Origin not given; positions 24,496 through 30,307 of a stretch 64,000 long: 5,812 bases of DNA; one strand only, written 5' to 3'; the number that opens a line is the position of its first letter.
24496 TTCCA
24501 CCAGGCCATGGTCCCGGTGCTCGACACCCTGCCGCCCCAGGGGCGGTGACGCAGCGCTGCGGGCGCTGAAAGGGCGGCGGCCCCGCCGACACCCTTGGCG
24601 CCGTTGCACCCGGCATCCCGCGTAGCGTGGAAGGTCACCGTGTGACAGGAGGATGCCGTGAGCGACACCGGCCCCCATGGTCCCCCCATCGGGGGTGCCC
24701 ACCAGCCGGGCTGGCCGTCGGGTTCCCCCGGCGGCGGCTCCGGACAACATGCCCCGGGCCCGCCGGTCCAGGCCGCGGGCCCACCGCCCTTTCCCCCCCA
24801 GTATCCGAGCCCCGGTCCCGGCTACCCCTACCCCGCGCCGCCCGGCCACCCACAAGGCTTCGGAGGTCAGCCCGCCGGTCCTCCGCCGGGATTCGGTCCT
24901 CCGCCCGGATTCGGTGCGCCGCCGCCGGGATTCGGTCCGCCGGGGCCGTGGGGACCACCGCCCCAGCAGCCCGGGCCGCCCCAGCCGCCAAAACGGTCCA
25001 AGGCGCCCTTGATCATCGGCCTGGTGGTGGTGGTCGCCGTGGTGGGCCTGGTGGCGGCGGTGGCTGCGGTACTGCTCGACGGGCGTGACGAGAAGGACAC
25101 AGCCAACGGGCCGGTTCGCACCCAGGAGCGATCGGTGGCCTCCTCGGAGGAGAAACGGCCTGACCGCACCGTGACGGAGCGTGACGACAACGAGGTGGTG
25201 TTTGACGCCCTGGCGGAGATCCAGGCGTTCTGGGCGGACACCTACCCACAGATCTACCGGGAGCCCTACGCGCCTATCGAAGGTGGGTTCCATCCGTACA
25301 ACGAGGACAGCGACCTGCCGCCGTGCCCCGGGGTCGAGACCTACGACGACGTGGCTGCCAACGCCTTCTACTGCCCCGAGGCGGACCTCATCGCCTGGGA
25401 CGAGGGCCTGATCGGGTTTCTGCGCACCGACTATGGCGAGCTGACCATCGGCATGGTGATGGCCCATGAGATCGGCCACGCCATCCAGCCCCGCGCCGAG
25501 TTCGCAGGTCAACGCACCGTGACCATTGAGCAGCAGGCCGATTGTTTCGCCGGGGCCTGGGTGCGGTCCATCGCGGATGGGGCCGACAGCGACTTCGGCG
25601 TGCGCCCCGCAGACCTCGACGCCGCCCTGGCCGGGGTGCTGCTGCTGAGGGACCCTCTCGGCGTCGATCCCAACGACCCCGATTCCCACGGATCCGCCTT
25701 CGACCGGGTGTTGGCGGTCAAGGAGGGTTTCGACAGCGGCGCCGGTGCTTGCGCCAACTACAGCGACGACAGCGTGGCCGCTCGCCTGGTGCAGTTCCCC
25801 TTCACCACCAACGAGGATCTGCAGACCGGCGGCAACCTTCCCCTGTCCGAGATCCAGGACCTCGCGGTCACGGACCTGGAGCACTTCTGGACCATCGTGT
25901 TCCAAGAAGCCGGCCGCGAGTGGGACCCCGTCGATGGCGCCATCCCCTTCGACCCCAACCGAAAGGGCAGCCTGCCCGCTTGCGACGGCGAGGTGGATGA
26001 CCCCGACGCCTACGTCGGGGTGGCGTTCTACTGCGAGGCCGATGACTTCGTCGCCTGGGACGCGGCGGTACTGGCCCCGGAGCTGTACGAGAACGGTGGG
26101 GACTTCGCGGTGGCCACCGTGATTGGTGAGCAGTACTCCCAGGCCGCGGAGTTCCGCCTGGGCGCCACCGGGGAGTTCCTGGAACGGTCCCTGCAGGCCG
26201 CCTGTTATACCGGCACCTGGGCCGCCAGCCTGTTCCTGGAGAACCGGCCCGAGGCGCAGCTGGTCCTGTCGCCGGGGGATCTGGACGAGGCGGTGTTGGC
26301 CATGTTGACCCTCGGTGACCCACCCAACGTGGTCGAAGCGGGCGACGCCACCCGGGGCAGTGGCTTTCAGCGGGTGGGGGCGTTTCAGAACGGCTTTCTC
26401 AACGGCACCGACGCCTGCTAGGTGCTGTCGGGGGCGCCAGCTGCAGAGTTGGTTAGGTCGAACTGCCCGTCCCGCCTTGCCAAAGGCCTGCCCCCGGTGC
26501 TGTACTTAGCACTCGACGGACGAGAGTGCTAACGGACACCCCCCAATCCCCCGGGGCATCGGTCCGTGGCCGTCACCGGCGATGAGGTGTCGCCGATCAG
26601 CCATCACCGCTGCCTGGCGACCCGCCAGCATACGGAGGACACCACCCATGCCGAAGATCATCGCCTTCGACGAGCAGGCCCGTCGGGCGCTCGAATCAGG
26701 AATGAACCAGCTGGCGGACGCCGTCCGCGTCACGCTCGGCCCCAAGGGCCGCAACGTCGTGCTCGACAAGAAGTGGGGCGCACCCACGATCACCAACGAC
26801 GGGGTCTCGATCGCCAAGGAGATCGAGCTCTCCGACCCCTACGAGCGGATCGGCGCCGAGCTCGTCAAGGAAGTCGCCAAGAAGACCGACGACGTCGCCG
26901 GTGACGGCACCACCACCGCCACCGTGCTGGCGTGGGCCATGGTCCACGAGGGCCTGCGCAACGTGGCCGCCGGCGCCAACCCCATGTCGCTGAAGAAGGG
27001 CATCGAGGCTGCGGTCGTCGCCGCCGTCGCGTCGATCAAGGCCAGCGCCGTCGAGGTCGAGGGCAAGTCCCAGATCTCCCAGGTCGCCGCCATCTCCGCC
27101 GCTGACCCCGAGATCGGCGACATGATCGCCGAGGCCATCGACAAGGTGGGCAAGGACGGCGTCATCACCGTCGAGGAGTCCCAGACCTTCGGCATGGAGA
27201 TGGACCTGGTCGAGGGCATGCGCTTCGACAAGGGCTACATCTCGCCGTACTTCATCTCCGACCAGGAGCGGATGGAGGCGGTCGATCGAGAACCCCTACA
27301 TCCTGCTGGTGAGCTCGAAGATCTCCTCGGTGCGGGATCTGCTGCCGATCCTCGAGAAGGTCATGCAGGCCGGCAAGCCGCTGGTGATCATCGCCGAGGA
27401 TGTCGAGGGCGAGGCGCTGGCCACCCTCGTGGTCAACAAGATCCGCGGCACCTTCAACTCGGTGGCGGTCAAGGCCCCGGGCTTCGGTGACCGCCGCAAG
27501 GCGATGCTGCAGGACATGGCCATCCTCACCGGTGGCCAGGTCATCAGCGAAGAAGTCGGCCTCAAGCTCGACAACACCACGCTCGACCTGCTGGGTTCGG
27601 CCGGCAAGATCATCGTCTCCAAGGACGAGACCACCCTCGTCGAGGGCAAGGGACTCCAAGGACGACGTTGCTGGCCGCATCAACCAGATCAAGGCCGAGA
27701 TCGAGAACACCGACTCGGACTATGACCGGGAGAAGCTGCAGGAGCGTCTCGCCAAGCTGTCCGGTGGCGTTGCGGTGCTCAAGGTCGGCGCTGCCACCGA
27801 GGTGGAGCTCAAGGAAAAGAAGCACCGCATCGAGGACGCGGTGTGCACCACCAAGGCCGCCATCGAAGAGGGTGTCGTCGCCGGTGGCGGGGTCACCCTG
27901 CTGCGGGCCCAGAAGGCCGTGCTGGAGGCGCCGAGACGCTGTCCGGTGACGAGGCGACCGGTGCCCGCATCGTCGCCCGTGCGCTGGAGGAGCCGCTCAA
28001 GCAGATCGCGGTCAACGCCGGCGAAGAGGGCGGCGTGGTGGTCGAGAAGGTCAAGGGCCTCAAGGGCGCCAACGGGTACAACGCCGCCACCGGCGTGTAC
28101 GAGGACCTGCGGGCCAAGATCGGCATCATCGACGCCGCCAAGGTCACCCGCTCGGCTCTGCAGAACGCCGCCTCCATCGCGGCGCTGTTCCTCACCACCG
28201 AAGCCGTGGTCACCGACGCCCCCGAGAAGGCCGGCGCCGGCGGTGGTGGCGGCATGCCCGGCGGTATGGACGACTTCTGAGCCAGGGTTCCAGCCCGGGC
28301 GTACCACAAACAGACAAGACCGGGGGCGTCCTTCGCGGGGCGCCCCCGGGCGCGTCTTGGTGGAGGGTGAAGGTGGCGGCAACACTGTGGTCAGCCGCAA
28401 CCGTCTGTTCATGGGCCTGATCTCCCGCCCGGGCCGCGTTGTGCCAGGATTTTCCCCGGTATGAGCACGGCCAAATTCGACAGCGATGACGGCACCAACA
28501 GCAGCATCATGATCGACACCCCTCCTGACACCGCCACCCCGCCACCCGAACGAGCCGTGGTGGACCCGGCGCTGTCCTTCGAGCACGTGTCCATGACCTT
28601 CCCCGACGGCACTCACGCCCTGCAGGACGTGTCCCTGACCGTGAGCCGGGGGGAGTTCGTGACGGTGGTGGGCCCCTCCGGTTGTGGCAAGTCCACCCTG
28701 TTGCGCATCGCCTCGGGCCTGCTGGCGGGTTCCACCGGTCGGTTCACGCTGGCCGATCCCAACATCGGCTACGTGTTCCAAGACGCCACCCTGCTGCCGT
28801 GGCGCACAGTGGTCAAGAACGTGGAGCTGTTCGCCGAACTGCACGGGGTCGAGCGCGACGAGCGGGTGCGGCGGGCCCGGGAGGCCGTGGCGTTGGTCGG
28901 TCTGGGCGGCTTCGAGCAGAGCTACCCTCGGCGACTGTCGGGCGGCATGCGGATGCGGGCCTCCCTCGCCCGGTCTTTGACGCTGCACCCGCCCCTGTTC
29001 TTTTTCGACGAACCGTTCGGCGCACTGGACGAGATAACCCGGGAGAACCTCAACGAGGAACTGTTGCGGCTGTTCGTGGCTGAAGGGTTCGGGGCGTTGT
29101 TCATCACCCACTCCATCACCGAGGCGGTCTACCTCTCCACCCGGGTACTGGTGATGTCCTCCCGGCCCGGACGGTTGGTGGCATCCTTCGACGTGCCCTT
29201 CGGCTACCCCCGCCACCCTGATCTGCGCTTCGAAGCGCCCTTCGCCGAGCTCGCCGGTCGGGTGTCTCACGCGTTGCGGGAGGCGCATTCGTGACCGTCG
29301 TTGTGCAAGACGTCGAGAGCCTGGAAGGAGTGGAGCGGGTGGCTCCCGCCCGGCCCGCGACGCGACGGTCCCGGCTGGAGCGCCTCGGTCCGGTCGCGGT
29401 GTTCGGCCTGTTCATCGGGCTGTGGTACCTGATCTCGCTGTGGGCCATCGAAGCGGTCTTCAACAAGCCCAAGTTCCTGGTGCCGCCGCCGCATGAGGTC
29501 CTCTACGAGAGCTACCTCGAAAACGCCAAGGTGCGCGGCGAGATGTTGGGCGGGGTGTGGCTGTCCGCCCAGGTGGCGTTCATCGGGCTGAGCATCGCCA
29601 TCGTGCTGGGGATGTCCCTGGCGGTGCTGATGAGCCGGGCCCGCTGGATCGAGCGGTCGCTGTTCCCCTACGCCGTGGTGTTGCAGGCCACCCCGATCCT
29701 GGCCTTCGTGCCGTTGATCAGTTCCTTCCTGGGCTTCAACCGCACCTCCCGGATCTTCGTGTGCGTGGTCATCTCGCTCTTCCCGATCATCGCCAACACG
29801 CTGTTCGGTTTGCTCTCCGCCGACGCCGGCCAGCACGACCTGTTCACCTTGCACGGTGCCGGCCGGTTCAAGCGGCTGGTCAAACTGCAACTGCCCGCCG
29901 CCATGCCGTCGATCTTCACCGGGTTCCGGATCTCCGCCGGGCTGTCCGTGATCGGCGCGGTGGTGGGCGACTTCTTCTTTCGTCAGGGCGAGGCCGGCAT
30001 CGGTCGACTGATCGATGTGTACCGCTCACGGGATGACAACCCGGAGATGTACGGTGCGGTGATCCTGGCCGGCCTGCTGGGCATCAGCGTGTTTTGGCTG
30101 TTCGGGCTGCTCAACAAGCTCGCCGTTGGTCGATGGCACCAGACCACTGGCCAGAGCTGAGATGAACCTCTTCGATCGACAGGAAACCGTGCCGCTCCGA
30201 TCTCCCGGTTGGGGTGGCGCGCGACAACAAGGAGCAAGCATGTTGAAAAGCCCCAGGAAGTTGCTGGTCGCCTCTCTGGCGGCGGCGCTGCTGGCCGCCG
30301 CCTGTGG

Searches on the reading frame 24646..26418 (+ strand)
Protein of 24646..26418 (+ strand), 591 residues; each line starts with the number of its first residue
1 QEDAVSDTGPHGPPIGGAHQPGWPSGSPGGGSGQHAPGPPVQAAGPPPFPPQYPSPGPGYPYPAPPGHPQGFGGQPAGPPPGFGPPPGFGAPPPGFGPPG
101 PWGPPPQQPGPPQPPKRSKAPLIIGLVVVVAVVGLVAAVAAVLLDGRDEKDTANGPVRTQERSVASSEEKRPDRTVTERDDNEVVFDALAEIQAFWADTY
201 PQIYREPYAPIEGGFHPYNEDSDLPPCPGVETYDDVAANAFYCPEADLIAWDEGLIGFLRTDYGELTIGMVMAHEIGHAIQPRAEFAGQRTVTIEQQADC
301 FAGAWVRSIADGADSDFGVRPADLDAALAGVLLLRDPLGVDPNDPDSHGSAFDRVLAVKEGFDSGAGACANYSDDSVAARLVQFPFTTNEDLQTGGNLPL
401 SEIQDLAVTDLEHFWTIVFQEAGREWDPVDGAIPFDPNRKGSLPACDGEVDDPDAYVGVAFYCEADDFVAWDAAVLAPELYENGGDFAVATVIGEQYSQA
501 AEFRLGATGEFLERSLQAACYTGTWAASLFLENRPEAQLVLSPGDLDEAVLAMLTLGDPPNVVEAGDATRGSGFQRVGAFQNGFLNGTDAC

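Call 25: search_protein_families(library=pfam, proteins=[window:24646-26418:+], max_evalue=0.01)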
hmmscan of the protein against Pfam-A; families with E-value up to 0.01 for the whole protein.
window:24646-26418:+ (591 aa): 1 family
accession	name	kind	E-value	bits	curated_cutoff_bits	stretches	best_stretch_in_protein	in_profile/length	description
PF04228.19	Zn_peptidase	-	4e-17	63.1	23.2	1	132-368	38-285/290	Putative neutral zinc metallopeptidase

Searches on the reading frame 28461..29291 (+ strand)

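Call 27: search_protein_families(library=pfam, proteins=[window:28461-29291:+], max_evalue=0.001)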
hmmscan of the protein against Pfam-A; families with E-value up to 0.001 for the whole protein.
window:28461-29291:+ (277 aa): 3 families
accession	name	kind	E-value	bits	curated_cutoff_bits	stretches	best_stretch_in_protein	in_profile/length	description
PF00005.33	ABC_tran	-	5.9e-26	92.1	25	1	54-186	1-136/137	ABC transporter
PF13191.12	AAA_16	-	1.3e-06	29.4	32.6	1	60-184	18-140/167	AAA ATPase domain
PF20703.3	nSTAND1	-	0.0006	20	27.1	1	54-89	23-56/379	Novel STAND NTPase 1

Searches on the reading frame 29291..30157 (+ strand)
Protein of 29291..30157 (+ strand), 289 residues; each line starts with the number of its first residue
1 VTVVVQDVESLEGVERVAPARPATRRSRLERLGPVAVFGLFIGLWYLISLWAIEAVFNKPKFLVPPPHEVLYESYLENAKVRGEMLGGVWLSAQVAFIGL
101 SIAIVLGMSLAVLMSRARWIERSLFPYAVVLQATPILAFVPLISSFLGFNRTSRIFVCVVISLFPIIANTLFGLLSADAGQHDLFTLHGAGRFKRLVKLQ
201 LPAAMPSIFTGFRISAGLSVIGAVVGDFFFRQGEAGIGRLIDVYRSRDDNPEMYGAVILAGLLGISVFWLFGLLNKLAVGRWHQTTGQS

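Call 27: search_protein_families(library=pfam, proteins=[window:29291-30157:+], max_evalue=0.001)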
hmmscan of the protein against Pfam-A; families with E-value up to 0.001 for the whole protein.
window:29291-30157:+ (289 aa): 1 family
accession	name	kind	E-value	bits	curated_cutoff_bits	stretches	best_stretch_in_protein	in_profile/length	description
PF00528.27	BPD_transp_1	-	1.1e-24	87.7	26.4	1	103-275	1-179/184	Binding-protein-dependent transport system inner membrane component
